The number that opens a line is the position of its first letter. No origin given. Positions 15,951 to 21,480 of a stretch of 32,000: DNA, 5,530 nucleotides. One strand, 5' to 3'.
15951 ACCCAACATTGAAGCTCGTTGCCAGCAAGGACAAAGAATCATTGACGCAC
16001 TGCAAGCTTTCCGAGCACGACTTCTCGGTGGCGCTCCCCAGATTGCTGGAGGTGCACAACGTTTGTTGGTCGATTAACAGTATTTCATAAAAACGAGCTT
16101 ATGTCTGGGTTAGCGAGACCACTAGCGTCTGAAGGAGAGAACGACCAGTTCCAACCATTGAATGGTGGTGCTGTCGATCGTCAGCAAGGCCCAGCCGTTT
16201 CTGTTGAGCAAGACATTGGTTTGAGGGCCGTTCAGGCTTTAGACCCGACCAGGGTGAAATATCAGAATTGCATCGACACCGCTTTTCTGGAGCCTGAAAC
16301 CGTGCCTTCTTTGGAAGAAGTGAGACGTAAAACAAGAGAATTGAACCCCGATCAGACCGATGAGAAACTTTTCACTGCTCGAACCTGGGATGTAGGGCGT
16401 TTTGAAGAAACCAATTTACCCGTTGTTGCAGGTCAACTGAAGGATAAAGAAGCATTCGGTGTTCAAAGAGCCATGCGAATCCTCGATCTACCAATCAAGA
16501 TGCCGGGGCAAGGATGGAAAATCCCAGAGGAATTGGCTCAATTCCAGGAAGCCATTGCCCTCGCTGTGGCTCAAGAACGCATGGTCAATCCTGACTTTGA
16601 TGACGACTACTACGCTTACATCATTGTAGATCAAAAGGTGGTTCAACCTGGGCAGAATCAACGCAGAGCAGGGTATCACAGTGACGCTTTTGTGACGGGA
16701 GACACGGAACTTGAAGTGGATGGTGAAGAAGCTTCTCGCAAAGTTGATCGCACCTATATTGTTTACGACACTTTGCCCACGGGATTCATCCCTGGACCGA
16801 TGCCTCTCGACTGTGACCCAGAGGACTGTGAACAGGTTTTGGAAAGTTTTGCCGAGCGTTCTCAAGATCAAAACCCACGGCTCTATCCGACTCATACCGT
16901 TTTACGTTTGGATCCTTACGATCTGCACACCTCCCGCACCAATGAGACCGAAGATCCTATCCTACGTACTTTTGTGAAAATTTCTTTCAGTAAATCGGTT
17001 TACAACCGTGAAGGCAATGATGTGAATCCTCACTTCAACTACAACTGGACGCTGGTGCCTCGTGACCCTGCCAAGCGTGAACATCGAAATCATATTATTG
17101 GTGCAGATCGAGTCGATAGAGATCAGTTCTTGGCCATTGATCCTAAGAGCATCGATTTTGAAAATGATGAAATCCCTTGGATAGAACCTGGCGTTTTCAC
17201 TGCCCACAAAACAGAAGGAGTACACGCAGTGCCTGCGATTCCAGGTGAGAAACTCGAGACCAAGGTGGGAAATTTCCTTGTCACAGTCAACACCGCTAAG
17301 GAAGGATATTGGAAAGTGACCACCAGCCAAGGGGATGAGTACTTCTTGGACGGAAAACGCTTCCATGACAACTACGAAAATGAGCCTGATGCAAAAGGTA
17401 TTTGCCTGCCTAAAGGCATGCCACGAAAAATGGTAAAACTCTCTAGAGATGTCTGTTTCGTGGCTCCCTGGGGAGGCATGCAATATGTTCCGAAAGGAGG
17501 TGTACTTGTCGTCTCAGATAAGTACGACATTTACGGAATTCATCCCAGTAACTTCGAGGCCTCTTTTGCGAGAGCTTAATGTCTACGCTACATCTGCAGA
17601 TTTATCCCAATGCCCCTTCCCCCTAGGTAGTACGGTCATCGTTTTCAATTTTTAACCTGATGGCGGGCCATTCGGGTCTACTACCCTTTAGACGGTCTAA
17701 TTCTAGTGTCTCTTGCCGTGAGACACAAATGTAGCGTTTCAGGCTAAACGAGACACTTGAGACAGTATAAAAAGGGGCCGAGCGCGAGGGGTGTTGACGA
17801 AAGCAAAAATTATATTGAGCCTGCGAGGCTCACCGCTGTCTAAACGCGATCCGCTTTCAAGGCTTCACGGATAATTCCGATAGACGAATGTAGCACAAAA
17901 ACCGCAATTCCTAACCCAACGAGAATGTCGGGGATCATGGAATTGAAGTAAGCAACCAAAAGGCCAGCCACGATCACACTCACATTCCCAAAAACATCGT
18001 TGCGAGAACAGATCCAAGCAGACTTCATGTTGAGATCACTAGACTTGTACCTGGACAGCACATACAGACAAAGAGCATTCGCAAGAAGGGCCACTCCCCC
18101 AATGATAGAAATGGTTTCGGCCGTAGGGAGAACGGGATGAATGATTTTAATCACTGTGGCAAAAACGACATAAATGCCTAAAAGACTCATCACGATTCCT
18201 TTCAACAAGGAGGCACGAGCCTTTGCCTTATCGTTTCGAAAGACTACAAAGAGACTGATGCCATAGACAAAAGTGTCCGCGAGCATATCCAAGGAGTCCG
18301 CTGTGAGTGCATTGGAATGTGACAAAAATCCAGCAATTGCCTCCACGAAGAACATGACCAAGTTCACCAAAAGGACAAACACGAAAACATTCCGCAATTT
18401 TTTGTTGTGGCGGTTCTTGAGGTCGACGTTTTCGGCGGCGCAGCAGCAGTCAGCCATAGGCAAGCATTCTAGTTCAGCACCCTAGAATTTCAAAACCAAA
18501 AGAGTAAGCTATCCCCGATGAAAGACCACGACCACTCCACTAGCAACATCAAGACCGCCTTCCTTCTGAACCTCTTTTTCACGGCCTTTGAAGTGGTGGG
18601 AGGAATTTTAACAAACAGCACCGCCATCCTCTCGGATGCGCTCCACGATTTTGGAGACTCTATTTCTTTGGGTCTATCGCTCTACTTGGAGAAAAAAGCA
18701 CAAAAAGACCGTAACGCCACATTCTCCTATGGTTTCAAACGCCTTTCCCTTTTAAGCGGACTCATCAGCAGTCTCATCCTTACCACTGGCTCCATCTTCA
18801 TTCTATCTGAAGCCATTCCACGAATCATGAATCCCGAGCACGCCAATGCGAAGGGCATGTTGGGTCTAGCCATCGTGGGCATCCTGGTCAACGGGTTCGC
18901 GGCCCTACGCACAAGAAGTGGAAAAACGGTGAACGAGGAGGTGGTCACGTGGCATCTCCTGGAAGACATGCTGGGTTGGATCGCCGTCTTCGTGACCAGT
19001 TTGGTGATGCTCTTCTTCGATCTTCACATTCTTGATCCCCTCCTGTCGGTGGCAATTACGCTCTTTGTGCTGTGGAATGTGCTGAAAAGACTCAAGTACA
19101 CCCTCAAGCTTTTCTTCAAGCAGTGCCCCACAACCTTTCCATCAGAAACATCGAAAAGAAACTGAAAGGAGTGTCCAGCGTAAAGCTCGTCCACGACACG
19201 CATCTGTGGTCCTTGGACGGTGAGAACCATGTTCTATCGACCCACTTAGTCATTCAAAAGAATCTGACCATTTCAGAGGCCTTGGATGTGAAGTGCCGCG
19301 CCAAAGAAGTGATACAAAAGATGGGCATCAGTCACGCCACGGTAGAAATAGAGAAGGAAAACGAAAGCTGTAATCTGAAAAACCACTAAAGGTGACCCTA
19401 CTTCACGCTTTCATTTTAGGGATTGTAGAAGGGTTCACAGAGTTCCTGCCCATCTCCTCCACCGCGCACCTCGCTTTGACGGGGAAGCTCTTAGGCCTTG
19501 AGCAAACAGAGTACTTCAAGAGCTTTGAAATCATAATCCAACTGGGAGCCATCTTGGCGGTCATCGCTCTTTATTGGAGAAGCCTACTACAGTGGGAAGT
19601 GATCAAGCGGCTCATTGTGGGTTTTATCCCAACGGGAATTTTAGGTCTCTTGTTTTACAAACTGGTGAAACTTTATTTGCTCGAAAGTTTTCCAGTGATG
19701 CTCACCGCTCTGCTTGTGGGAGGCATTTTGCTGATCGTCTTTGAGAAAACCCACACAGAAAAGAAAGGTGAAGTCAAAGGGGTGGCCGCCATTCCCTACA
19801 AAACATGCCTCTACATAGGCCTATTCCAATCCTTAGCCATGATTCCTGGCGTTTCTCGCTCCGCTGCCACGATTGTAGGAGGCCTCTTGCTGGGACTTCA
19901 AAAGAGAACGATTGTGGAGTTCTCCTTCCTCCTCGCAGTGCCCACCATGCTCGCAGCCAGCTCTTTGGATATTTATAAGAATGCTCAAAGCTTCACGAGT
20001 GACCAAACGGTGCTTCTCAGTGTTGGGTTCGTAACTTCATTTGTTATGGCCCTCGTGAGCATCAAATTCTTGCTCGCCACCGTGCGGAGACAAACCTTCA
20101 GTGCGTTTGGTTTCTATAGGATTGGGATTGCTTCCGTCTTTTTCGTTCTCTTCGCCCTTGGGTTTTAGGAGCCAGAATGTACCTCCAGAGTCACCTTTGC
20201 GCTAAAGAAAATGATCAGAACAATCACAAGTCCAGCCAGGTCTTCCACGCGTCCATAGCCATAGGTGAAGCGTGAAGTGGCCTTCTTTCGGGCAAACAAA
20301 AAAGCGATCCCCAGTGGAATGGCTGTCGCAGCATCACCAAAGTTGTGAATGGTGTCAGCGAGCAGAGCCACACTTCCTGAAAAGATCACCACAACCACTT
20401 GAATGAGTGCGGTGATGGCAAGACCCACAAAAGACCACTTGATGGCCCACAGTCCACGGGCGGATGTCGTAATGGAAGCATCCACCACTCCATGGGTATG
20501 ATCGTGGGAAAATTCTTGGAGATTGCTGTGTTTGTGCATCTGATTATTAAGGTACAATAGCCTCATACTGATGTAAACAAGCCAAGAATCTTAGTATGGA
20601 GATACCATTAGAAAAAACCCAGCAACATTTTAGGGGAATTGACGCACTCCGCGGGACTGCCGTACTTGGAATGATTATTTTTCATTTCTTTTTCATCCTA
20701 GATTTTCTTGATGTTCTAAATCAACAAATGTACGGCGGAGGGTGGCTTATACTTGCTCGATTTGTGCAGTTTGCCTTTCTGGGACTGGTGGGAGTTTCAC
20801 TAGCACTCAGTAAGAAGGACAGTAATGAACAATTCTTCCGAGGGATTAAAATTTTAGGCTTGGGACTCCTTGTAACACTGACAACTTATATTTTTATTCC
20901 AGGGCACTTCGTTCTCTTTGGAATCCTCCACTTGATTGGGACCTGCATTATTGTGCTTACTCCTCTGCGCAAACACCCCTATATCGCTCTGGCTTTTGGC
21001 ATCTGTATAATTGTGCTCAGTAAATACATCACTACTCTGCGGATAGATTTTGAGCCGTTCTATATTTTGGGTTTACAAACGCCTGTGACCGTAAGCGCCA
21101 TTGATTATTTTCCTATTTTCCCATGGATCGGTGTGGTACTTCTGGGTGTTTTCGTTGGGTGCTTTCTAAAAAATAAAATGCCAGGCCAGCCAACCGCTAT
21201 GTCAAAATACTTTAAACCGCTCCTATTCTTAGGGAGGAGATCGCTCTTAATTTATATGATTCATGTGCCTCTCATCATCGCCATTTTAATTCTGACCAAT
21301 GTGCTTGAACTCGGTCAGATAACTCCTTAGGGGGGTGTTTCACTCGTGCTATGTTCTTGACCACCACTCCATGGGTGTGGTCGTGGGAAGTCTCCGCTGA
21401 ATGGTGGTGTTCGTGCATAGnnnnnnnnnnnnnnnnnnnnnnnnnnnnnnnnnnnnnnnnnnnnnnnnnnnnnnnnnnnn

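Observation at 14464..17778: Three-gene cassette of unrecognisable proteins bracketed by 146-bp direct repeats (best candidate for an undescribed system)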

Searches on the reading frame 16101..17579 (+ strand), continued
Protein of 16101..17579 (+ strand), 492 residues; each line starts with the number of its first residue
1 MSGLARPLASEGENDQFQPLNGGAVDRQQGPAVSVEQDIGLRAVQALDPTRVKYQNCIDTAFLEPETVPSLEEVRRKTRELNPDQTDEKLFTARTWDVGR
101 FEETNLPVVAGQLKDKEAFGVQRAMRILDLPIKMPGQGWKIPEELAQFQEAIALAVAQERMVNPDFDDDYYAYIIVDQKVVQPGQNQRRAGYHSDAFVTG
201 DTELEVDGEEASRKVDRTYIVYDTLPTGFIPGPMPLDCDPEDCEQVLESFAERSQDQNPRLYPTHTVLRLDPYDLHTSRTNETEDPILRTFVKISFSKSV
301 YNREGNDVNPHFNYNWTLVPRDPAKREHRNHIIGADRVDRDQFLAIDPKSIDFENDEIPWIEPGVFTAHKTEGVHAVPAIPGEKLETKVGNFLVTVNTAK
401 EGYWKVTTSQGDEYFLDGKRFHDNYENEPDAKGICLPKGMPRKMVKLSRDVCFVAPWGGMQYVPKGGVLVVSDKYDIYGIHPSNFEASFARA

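Call 116: get_annotated_region(hit=H1, flank=2500)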
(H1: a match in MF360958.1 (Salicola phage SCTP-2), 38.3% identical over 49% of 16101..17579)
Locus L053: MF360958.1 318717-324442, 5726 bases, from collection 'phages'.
description: Salicola phage SCTP-2, complete genome.
organism: Salicola phage SCTP-2 (NCBI taxid 2015814)
taxonomy: Viruses; Duplodnaviria; Heunggongvirae; Uroviricota; Caudoviricetes
host: Salicola sp. PV4; source: solar saltern; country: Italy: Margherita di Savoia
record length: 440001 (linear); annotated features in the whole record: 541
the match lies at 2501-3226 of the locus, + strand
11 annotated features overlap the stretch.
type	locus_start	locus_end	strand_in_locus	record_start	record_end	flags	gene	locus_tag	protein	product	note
CDS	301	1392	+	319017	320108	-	384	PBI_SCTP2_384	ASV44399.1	hypothetical protein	-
CDS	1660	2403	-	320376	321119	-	385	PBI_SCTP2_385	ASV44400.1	hypothetical protein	-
CDS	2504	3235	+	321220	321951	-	386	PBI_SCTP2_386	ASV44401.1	hypothetical protein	-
CDS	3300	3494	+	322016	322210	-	387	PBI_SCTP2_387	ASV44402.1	hypothetical protein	-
CDS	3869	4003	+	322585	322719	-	388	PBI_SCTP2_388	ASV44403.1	hypothetical protein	-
CDS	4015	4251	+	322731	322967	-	389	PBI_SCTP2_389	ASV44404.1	hypothetical protein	-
CDS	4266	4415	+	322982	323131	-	390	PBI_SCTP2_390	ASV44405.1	hypothetical protein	-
CDS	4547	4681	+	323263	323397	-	391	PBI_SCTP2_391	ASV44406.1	hypothetical protein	-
CDS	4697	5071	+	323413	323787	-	392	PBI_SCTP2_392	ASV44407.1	hypothetical protein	-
CDS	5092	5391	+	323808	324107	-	393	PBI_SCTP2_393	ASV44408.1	hypothetical protein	-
CDS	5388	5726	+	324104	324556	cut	394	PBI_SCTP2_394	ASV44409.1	hypothetical protein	-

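Call 117: get_annotated_region(hit=H2, flank=300)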
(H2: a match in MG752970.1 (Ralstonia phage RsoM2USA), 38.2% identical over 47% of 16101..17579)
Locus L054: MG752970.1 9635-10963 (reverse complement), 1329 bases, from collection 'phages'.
description: Ralstonia phage RsoM2USA, complete genome.
organism: Ralstonia phage RsoM2USA (NCBI taxid 2070027)
taxonomy: Viruses; Duplodnaviria; Heunggongvirae; Uroviricota; Caudoviricetes
host: Ralstonia solanacearum; source: soil; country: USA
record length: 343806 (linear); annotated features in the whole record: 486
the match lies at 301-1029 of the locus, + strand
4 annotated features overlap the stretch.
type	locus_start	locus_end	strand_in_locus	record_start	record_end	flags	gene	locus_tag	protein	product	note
CDS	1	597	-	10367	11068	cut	-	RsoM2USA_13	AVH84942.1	hypothetical protein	-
CDS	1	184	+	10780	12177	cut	-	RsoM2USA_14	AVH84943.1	hypothetical protein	-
CDS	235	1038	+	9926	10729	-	-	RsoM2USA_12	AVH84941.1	hypothetical protein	-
CDS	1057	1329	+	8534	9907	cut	-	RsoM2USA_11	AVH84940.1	hypothetical protein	-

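Call 118: get_annotated_region(hit=H8, flank=300)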
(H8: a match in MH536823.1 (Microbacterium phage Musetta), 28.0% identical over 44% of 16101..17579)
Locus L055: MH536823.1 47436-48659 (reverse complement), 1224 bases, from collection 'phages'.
description: Microbacterium phage Musetta, complete genome.
organism: Microbacterium phage Musetta (NCBI taxid 2250324)
taxonomy: Viruses; Duplodnaviria; Heunggongvirae; Uroviricota; Caudoviricetes
host: Microbacterium foliorum NRRL B-24224 SEA; source: soil; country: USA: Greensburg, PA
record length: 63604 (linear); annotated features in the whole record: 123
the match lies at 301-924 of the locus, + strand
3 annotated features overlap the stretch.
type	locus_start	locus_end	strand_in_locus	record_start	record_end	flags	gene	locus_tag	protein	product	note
CDS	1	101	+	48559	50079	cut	83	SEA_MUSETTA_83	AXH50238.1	DNA helicase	-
CDS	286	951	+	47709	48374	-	82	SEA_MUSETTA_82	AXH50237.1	hypothetical protein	-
CDS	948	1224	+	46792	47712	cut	81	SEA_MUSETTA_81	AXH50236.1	polynucleotide kinase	-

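Call 119: get_annotated_region(hit=H4, flank=300)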
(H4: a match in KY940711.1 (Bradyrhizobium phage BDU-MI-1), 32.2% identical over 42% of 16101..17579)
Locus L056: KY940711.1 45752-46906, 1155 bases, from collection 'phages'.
description: Bradyrhizobium phage BDU-MI-1, complete genome.
organism: Bradyrhizobium phage BDU-MI-1 (NCBI taxid 1983459)
taxonomy: Viruses; Duplodnaviria; Heunggongvirae; Uroviricota; Caudoviricetes
host: Bradyrhizobium diazoefficiens USDA110; source: -; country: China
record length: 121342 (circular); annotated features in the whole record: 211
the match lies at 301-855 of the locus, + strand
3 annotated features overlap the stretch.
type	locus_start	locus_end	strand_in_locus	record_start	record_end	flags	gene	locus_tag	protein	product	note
CDS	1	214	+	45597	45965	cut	-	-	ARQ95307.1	hypothetical protein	-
CDS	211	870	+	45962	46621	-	-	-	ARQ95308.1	hypothetical protein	-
CDS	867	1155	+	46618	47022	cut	-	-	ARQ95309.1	hypothetical protein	-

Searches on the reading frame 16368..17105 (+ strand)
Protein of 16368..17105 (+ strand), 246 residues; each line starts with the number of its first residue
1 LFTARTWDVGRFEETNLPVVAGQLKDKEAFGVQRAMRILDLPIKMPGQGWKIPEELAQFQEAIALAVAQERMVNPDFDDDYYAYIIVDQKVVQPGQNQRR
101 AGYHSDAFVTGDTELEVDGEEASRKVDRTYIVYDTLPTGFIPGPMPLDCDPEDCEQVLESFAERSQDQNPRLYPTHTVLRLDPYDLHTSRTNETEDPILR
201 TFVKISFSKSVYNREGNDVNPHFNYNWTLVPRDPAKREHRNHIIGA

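Call 112: search_protein_families(library=pfam, proteins=[window:16368-17105:+], max_evalue=1)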
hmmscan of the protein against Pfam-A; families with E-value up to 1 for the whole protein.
window:16368-17105:+ (246 aa): 0 families

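Call 121: search_solved_structures(query=A9, max_evalue=10, show_alignments=2)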
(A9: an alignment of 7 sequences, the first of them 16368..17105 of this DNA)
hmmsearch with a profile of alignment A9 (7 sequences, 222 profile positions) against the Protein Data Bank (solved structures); distinct sequences matched with E-value up to 10: 1.
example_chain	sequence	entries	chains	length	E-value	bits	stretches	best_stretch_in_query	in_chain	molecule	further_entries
5xz4_A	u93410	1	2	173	0.12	15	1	9-102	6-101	Bumblebee peptidoglycan recognition protein SA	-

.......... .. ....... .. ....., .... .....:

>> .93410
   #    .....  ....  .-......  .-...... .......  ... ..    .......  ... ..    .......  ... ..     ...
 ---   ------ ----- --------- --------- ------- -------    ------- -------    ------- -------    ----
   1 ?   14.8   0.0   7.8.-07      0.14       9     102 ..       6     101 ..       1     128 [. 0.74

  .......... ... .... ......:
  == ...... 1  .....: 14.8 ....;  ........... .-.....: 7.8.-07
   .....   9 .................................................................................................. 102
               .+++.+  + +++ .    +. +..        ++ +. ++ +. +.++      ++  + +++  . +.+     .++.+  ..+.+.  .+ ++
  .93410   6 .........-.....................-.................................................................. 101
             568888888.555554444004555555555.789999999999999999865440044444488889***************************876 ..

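Call 122: search_protein_families(library=pfam, alignment_id=A9, max_evalue=1)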
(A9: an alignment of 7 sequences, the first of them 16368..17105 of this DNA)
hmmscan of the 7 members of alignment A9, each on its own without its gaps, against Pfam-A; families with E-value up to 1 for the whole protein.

A. member 1, window:16368-17105:+ (246 aa): 0 families

B. families by the number of members that match (of 7 scanned): 2 families
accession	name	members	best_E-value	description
PF02931.28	Neur_chan_LBD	1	0.039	Neurotransmitter-gated ion-channel ligand binding domain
PF03472.21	Autoind_bind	1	0.11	Autoinducer binding domain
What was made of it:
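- On Fe(II)/2-oxoglutarate dioxygenase (central domain of C): No Pfam or PDB profile match (calls 121, 122).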

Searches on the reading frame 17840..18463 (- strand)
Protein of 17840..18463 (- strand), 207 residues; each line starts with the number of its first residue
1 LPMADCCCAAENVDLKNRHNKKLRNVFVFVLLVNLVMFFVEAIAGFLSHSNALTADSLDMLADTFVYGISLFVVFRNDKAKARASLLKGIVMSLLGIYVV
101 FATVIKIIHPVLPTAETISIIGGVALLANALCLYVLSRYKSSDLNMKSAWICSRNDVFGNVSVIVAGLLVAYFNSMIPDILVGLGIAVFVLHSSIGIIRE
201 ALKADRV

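Call 7: search_protein_families(library=pfam, proteins=[window:17840-18463:-], max_evalue=0.1)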
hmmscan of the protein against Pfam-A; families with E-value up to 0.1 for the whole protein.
window:17840-18463:- (207 aa): 1 family
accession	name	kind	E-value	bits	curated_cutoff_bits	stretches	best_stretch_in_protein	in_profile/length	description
PF01545.26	Cation_efflux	-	7.8e-23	81.7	26.6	1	30-203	4-195/198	Cation efflux family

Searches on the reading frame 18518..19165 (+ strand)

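Call 7: search_protein_families(library=pfam, proteins=[window:18518-19165:+], max_evalue=0.1)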
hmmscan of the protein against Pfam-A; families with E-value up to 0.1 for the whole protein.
window:18518-19165:+ (215 aa): 1 family
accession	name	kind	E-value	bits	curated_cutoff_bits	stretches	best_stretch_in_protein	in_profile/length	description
PF01545.26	Cation_efflux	-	4.2e-39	134.8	26.6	1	13-197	3-195/198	Cation efflux family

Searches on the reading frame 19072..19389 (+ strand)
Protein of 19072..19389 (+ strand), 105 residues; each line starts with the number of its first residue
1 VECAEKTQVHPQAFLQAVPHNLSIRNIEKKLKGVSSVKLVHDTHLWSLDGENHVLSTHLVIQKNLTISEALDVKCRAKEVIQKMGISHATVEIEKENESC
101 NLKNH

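Call 7: search_protein_families(library=pfam, proteins=[window:19072-19389:+], max_evalue=0.1)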
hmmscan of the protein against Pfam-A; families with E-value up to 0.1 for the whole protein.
window:19072-19389:+ (105 aa): 1 family
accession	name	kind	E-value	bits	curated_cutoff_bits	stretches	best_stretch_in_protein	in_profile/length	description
PF16916.11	ZT_dimer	-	8.5e-10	39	26.7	1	21-95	3-77/78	Dimerisation domain of Zinc Transporter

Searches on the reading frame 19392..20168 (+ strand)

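Call 99: search_protein_families(library=pfam, proteins=[window:19392-20168:+], max_evalue=0.001)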
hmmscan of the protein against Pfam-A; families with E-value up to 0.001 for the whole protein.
window:19392-20168:+ (258 aa): 1 family
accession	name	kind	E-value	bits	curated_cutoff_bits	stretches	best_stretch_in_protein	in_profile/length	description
PF02673.24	BacA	-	1.8e-71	241.3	33.4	1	6-248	1-256/257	Bacitracin resistance protein BacA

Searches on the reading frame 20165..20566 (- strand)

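Call 99: search_protein_families(library=pfam, proteins=[window:20165-20566:-], max_evalue=0.001)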
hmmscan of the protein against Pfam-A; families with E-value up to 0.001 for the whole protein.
window:20165-20566:- (133 aa): 1 family
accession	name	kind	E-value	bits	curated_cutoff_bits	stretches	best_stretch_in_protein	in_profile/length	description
PF01545.26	Cation_efflux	-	1.6e-17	64.3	26.6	1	45-123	4-82/198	Cation efflux family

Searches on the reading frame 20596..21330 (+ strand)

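Call 99: search_protein_families(library=pfam, proteins=[window:20596-21330:+], max_evalue=0.001)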
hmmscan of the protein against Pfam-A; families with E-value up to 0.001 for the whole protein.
window:20596-21330:+ (244 aa): 2 families
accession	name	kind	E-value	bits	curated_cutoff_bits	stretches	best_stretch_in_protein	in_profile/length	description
PF07786.18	HGSNAT_cat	-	4.1e-54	183.9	22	1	14-225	4-222/222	Heparan-alpha-glucosaminide N-acetyltransferase, catalytic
PF01757.29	Acyl_transf_3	-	5.8e-08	32.6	31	2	13-113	2-105/326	Acyltransferase domain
